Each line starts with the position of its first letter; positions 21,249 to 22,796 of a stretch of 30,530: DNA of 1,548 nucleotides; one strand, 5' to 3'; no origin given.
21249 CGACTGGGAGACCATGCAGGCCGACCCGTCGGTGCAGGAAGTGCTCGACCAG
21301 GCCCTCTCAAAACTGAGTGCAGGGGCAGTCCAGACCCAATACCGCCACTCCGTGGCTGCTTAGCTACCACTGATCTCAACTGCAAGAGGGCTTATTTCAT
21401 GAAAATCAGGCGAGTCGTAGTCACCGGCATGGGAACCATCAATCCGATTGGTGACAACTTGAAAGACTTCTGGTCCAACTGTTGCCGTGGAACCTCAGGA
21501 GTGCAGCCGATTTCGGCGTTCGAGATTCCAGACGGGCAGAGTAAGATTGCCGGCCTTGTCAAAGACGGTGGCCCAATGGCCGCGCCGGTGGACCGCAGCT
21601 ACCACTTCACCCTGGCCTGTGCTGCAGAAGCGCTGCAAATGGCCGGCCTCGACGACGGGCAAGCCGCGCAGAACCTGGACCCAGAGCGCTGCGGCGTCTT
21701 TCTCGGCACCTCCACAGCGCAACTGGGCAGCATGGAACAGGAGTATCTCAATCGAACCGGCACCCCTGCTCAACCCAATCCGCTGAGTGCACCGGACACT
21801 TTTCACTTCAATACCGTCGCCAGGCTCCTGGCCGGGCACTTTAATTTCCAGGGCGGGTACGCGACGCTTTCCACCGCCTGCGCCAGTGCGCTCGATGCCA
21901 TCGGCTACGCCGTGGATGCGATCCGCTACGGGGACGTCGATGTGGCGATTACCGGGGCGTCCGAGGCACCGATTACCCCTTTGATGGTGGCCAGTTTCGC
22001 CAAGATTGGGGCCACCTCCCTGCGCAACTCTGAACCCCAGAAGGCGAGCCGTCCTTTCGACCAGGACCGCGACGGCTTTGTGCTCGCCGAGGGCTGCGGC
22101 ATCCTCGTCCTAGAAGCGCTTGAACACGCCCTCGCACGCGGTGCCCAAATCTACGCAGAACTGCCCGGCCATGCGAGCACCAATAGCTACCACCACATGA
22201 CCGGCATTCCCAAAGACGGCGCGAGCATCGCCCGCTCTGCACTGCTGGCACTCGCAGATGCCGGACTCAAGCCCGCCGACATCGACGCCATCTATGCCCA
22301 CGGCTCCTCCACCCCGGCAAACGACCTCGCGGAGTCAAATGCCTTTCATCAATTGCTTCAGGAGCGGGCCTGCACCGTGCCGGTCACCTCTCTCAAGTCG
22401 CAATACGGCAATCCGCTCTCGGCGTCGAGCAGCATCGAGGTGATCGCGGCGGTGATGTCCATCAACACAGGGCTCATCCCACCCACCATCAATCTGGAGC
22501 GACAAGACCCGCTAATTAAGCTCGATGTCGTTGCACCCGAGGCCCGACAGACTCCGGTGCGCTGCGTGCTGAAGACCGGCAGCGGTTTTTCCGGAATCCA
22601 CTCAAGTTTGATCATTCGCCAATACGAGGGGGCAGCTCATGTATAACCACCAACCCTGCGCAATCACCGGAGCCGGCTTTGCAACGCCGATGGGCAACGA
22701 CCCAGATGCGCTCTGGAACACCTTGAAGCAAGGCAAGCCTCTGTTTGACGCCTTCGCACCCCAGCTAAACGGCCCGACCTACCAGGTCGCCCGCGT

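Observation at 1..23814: Possible three-way hybrid: discrete KS/CLF + ACP supplying the starter for a loader-less type I PKS and a C-domain-first NRPS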

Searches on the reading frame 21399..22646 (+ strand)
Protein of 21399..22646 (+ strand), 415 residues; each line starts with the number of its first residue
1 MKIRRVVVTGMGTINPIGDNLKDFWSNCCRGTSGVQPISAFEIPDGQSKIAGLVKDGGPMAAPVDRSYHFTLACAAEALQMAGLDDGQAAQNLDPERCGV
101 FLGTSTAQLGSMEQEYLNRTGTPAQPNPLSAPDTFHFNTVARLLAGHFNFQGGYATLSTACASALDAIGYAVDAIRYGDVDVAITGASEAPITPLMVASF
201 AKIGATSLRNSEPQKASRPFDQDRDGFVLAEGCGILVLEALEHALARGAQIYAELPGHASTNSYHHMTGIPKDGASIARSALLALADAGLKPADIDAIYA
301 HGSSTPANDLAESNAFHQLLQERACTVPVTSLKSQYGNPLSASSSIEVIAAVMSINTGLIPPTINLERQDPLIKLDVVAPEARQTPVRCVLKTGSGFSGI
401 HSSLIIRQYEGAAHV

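Call 4: search_protein_families(library=pfam, proteins=[window:21399-22646:+])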
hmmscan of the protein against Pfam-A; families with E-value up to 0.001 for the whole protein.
window:21399-22646:+ (415 aa): 2 families
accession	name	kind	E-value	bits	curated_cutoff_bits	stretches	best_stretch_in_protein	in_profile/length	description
PF00109.32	ketoacyl-synt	-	2.6e-44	152.2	20.8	1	4-244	2-252/252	Beta-ketoacyl synthase, N-terminal domain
PF02801.28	Ketoacyl-synt_C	-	1.7e-26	93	20.8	1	252-367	1-119/119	Beta-ketoacyl synthase, C-terminal domain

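Call 11: find_encoding_contigs(protein=window:21399-22646:+, flank=10000, max_places=10)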
Protein window:21399-22646:+ (415 aa): 1 contig read that carries it; 1 place shown.
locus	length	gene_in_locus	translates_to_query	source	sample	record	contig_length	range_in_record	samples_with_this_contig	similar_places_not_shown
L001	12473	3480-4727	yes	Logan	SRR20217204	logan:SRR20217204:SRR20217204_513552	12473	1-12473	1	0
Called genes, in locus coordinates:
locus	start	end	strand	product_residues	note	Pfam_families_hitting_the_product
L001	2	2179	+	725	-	?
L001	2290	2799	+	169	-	PF25213:HVO_A0261_N (faint), PF13545:HTH_Crp_2 (faint), PF12802:MarR_2, PF01047:MarR, PF09339:HTH_IclR (weak)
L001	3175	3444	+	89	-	-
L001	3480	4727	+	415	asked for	PF00109:ketoacyl-synt, PF02801:Ketoacyl-synt_C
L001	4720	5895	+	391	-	PF00109:ketoacyl-synt, PF02801:Ketoacyl-synt_C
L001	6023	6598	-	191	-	PF00440:TetR_N, PF17938:TetR_C_29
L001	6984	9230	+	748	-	PF00488:MutS_V, PF20297:MSSS, PF01713:Smr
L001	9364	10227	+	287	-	PF00535:Glycos_transf_2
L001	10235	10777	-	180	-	-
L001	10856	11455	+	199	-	PF12787:EcsC (weak)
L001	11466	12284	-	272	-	PF13527:Acetyltransf_9 (faint), PF00583:Acetyltransf_1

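Call 13: find_homologous_proteins(query=window:21399-22646:+)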
Query window:21399-22646:+ (415 aa): 7997 proteins with E <= 0.001 among 8000 candidates; the best 120 are listed.
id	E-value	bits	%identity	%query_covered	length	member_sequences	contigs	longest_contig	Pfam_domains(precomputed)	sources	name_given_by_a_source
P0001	2.6e-257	871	95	100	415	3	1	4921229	PF00109.33,PF02801.29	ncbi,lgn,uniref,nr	ncbi:beta-ketoacyl-[acyl-carrier-protein] synthase family protein [Gloeobacter morelensis]|uniref:Be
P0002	1.3e-152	526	60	99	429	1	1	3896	PF00109.33,PF02801.29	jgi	jgi:3-oxoacyl-(acyl-carrier-protein) synthase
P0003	9.0e-152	524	59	98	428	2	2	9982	PF00109.33,PF02801.29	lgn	-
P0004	2.3e-148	512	58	98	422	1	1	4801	PF00109.33,PF02801.29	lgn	-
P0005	1.6e-146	506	57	99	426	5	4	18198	PF00109.33,PF02801.29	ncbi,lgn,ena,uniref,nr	ncbi:beta-ketoacyl-[acyl-carrier-protein] synthase family protein [Dolichospermum circinale]|uniref:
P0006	3.2e-144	499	57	99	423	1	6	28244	PF00109.33,PF02801.29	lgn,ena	-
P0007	1.3e-143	497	57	99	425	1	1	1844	PF00109.33,PF02801.29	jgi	jgi:3-oxoacyl-(acyl-carrier-protein) synthase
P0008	1.2e-142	494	57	99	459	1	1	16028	PF00109.33,PF02801.29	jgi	jgi:3-oxoacyl-(acyl-carrier-protein) synthase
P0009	4.1e-142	492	57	96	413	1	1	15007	PF00109.33,PF02801.29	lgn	-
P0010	7.4e-142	491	56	99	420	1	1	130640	PF00109.33,PF02801.29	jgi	jgi:3-oxoacyl-(acyl-carrier-protein) synthase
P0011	8.2e-140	484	56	98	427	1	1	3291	PF00109.33,PF02801.29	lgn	-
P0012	2.1e-139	483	55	98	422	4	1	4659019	PF00109.33,PF02801.29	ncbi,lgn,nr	ncbi:beta-ketoacyl-[acyl-carrier-protein] synthase family protein [Gloeobacter violaceus]|nr:beta-ke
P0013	7.1e-138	478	56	99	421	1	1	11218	PF00109.33,PF02801.29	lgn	-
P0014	3.2e-137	476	58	99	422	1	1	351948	PF00109.33,PF02801.29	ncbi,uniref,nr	ncbi:beta-ketoacyl synthase [Myxococcus sp. RHSTA-1-4]|uniref:beta-ketoacyl-[acyl-carrier-protein] s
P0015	6.0e-137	475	57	98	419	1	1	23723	PF00109.33,PF02801.29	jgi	jgi:3-oxoacyl-(acyl-carrier-protein) synthase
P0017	5.9e-134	465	55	99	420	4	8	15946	PF00109.33,PF02801.29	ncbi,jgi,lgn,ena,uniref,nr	ncbi:MAG: beta-ketoacyl-[acyl-carrier-protein] synthase family protein [Microcystis sp. M015S2]|unir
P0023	1.1e-128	448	53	99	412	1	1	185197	PF00109.33,PF02801.29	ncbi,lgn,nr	ncbi:MAG: beta-ketoacyl-[acyl-carrier-protein] synthase family protein [Chlamydiales bacterium]|nr:b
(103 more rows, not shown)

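Call 14: find_encoding_contigs(protein=P0001, flank=10000, max_places=4)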
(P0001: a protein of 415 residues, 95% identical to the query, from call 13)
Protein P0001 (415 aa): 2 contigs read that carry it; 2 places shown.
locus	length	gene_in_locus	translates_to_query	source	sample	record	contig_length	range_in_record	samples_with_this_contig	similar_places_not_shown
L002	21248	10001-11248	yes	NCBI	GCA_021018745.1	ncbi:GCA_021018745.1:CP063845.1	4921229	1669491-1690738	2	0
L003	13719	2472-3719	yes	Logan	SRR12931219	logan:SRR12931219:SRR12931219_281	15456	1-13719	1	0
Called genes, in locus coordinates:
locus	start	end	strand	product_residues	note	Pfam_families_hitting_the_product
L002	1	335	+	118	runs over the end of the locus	-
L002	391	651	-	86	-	PF03621:MbtH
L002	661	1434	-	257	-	PF22624:AASDHPPT_N, PF01648:ACPS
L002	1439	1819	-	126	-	-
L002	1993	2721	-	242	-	PF02463:SMC_N (faint), PF00005:ABC_tran, PF13304:AAA_21 (faint)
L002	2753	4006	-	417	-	PF25919:BSH_CusB (faint)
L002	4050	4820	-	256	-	-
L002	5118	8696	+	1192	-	PF00931:NB-ARC, PF23409:Beta-prop_EML, PF23414:Beta-prop_EML_2, PF24105:Beta-prop_CAF1B_HIR1, PF24780:WD40_MABP1-WDR62_1st, PF24782:WD40_MABP1-WDR62_2nd, PF24796:WDR55, PF24807:WD40_CDC20-Fz, +157 more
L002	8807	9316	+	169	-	PF12802:MarR_2, PF01047:MarR, PF09339:HTH_IclR (weak), PF01325:Fe_dep_repress (weak)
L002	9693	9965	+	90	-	-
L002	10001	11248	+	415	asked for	PF00109:ketoacyl-synt, PF02801:Ketoacyl-synt_C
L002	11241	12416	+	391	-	PF00109:ketoacyl-synt, PF02801:Ketoacyl-synt_C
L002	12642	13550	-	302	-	PF06574:FAD_syn, PF01687:Flavokinase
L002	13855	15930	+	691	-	PF00662:Proton_antipo_N, PF00361:Proton_antipo_M, PF01010:Proton_antipo_C (faint)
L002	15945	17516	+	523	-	PF00361:Proton_antipo_M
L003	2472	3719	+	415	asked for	PF00109:ketoacyl-synt, PF02801:Ketoacyl-synt_C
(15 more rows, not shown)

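Call 15: find_encoding_contigs(protein=P0012, flank=10000, max_places=4)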
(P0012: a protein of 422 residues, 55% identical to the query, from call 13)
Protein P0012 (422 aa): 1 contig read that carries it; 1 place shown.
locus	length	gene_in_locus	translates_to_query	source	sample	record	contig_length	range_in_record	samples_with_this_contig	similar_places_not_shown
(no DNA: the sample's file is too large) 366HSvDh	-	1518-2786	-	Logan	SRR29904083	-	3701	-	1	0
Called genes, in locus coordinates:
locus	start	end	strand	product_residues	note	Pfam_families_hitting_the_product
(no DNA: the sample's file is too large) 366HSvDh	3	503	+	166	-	?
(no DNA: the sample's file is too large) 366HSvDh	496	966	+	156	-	PF22381:Staph_reg_Sar_Rot, PF12802:MarR_2, PF01047:MarR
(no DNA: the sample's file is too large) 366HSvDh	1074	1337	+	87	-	PF00550:PP-binding (weak)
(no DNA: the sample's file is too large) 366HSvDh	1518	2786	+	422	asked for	PF00109:ketoacyl-synt, PF02801:Ketoacyl-synt_C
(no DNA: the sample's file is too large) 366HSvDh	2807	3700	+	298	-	?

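Call 17: search_solved_structures(query=window:21399-22646:+, max_evalue=1e-20)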
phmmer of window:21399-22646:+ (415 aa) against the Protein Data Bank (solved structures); distinct sequences matched with E-value up to 1e-20: 90 (the best 60 are shown).
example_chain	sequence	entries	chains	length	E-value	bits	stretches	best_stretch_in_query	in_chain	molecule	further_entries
6smo_B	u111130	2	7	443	1.1e-88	301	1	4-410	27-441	PKS_KS domain-containing protein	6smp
1tqy_A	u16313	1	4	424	2e-85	290.3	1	4-412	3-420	Actinorhodin polyketide putative beta-ketoacyl synthase 1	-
1e5m_A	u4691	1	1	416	1.3e-81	277.7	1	3-410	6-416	BETA KETOACYL ACYL CARRIER PROTEIN SYNTHASE II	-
3o04_A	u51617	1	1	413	1.8e-78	267.4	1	3-410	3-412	beta-keto-acyl carrier protein synthase II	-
5sxo_A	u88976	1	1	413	4.8e-78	266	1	3-410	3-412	3-oxoacyl-[acyl-carrier-protein] synthase 2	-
1j3n_A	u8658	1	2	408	7.1e-78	265.4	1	3-404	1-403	3-oxoacyl-(acyl-carrier protein) synthase II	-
8qm1_A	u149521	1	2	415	7.5e-78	265.3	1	2-409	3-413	3-oxoacyl-[acyl-carrier-protein] synthase 2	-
4b7v_A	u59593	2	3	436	8.9e-78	265.1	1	2-409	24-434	3-OXOACYL-[ACYL-CARRIER-PROTEIN] SYNTHASE 2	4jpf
4ls5_A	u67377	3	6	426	3.8e-77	263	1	3-410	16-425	3-oxoacyl-[acyl-carrier-protein] synthase 2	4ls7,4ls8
4ls6_A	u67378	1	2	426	5e-77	262.6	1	3-410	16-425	3-oxoacyl-[acyl-carrier-protein] synthase 2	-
6okg_A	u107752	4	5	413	7.5e-77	262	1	2-407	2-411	3-oxoacyl-[acyl-carrier-protein] synthase 2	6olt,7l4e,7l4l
2gfw_A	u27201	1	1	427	1.3e-76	261.2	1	4-407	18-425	3-oxoacyl-[acyl-carrier-protein] synthase 2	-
1b3n_A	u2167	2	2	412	1.5e-76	261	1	4-407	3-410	PROTEIN (KETOACYL ACYL CARRIER PROTEIN SYNTHASE 2) | BETA-KETOACYL ACP SYNTHASE II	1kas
8cn8_A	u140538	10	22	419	1.6e-76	261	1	2-409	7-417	3-oxoacyl-[acyl-carrier-protein] synthase 2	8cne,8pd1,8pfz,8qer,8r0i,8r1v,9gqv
4qav_A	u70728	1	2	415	1.8e-76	260.8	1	2-411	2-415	3-oxoacyl-[acyl-carrier-protein] synthase 2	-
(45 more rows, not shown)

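Call 19: find_related_loci(query=A1, collection=genome_contigs, flank=10000)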
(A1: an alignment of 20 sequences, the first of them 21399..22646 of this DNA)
Query A1 (415 aa) in genome_contigs; peptide patterns used: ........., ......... (x = any residue, [..] = any of these).
600 stretches matched a pattern (row limit reached: there are more); 594 encode a relative of the query (tblastn E <= 1e-3); the best 80 are kept; 80 distinct loci.
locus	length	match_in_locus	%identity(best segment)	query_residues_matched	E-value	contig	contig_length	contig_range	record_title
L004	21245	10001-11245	58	5-413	3e-140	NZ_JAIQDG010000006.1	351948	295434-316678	Myxococcus sp. RHSTA-1-4 NODE_6_length_351948_cov_153.992631, whole genome shotgun sequence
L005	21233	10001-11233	53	1-410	2e-136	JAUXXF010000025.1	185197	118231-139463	MAG: Chlamydiales bacterium isolate C15_metabat.bin.97 C15_k141_106113, whole genome shotgun sequence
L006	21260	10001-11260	47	5-409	3e-110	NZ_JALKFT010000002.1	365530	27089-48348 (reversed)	Frankia umida strain Ag45/Mut15 NODE_2_length_365530_cov_48.345114, whole genome shotgun sequence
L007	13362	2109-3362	42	2-410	1e-101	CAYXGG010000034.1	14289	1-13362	MAG TPA_asm: uncultured Planctomycetales bacterium isolate SRP150892_co2_491 genome assembly, contig: NODE_6156_length_1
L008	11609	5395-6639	42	4-409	9e-101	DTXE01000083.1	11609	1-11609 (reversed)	MAG TPA_asm: Syntrophaceae bacterium isolate UWMA-0184 k99_129807, whole genome shotgun sequence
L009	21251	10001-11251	44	1-408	4e-100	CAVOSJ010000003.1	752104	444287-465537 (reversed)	MAG: Nitrospirota bacterium isolate MFD00008.bin.1.129 genome assembly, contig: contig_24148, whole genome shotgun seque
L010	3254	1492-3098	40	2-410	5e-101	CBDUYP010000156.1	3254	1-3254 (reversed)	MAG TPA_asm: uncultured bacterium isolate SRR22302374_binner13_Refined_60 genome assembly, contig: ERZ26661914.34855, wh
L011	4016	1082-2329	41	4-410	2e-99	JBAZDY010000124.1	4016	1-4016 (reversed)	MAG: Candidatus Omnitrophota bacterium isolate SO_2017_LW3_111 NODE_88311_length_4016_cov_3.494472_LW162_2017, whole gen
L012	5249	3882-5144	41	1-412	1e-98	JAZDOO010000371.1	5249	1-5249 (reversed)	MAG: Pseudomonadota bacterium isolate MEGAHIT-group-0.780 k141_19905205, whole genome shotgun sequence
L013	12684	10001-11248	41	4-410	2e-98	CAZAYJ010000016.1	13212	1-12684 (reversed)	MAG TPA_asm: uncultured Planctomycetia bacterium isolate SRP167436_co1_3 genome assembly, contig: NODE_7728_length_13212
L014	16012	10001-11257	40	1-410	2e-97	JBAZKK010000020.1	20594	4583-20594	MAG: Candidatus Omnitrophota bacterium isolate SO_2017_LW4_141 scaffold_5195_c1_LW137-91_2017, whole genome shotgun sequ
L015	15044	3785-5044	41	1-411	3e-97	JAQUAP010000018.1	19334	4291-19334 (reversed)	MAG: Candidatus Omnitrophota bacterium isolate STC_87 NODE_5987_length_19334_cov_3.423387_Sandtown_C, whole genome shotg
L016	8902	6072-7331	40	1-411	2e-96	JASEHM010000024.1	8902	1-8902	MAG: Candidatus Omnitrophota bacterium isolate Yes70-23 NODE_24_length_8902_cov_11.140727, whole genome shotgun sequence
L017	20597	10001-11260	40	1-411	4e-96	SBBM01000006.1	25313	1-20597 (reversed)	MAG: Planctomycetales bacterium isolate Bin_37_1_1 Hy_contig33593, whole genome shotgun sequence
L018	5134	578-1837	40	1-411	2e-95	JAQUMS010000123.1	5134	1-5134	MAG: Candidatus Omnitrophota bacterium isolate STD1_16 NODE_62697_length_5134_cov_2.280807_Sandtown_D1, whole genome sho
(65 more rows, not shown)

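Call 23: find_encoding_contigs(protein=P0017, flank=10000, max_places=3)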
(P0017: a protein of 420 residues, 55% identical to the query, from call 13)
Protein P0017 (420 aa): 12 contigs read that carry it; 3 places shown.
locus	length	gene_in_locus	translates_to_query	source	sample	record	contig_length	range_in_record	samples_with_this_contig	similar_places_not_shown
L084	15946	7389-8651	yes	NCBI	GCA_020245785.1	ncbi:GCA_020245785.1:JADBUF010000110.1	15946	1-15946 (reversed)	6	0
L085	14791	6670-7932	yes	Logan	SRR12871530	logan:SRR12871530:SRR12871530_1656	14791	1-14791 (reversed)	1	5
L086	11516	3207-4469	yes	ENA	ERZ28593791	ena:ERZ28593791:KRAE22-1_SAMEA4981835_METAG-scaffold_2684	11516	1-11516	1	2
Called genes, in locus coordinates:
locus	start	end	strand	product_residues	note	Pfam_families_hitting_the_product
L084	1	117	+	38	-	?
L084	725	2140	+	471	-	PF04055:Radical_SAM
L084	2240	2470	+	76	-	PF00550:PP-binding (weak)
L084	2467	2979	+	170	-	-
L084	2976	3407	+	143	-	PF10604:Polyketide_cyc2 (weak), PF03364:Polyketide_cyc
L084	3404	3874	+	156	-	-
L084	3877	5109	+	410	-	PF00070:Pyr_redox (faint), PF00890:FAD_binding_2 (faint), PF01266:DAO (faint), PF01494:FAD_binding_3, PF03486:HI0933_like (faint), PF07992:Pyr_redox_2, PF12831:FAD_oxidored, PF13450:NAD_binding_8 (weak), +1 more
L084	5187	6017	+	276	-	PF09365:DUF2461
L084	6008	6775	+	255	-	PF04199:Cyclase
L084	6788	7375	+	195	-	-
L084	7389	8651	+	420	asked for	PF00109:ketoacyl-synt, PF02801:Ketoacyl-synt_C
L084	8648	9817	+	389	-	PF00109:ketoacyl-synt, PF02801:Ketoacyl-synt_C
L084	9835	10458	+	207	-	PF02798:GST_N, PF13417:GST_N_3, PF13409:GST_N_2, PF22441:CLIC-like_N (weak)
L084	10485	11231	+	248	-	PF13417:GST_N_3, PF10568:Tom37, PF13409:GST_N_2, PF17172:GST_N_4, PF00043:GST_C (weak)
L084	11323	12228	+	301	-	PF13409:GST_N_2, PF13417:GST_N_3 (faint), PF00043:GST_C (weak), PF13410:GST_C_2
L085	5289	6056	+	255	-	PF04199:Cyclase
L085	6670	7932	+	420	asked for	PF00109:ketoacyl-synt, PF02801:Ketoacyl-synt_C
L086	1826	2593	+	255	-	PF04199:Cyclase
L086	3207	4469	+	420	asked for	PF00109:ketoacyl-synt, PF02801:Ketoacyl-synt_C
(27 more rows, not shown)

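Call 24: find_encoding_contigs(protein=P0014, flank=10000, max_places=2)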
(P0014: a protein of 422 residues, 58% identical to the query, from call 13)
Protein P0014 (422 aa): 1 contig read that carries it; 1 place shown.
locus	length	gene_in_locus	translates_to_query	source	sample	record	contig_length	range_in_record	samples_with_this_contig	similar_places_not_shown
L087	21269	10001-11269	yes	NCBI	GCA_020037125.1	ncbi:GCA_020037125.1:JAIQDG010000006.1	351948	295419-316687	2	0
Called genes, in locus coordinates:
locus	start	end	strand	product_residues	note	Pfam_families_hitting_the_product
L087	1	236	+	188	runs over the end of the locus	PF12802:MarR_2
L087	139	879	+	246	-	PF00005:ABC_tran, PF13304:AAA_21 (faint), PF02463:SMC_N (weak)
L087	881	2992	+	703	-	PF02687:FtsX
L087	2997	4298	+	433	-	PF12704:MacB_PCD, PF02687:FtsX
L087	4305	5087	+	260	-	PF17131:TP_0789-like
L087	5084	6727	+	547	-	-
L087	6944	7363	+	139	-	PF10604:Polyketide_cyc2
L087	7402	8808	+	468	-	PF04055:Radical_SAM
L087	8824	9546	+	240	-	PF00550:PP-binding, PF03364:Polyketide_cyc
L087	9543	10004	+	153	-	-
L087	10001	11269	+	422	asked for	PF00109:ketoacyl-synt, PF02801:Ketoacyl-synt_C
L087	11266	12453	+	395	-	PF00109:ketoacyl-synt, PF02801:Ketoacyl-synt_C (weak)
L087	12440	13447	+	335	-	PF08100:Dimerisation, PF08242:Methyltransf_12 (faint), PF00891:Methyltransf_2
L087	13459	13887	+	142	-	PF10604:Polyketide_cyc2, PF03364:Polyketide_cyc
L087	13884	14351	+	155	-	-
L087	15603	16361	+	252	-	PF04199:Cyclase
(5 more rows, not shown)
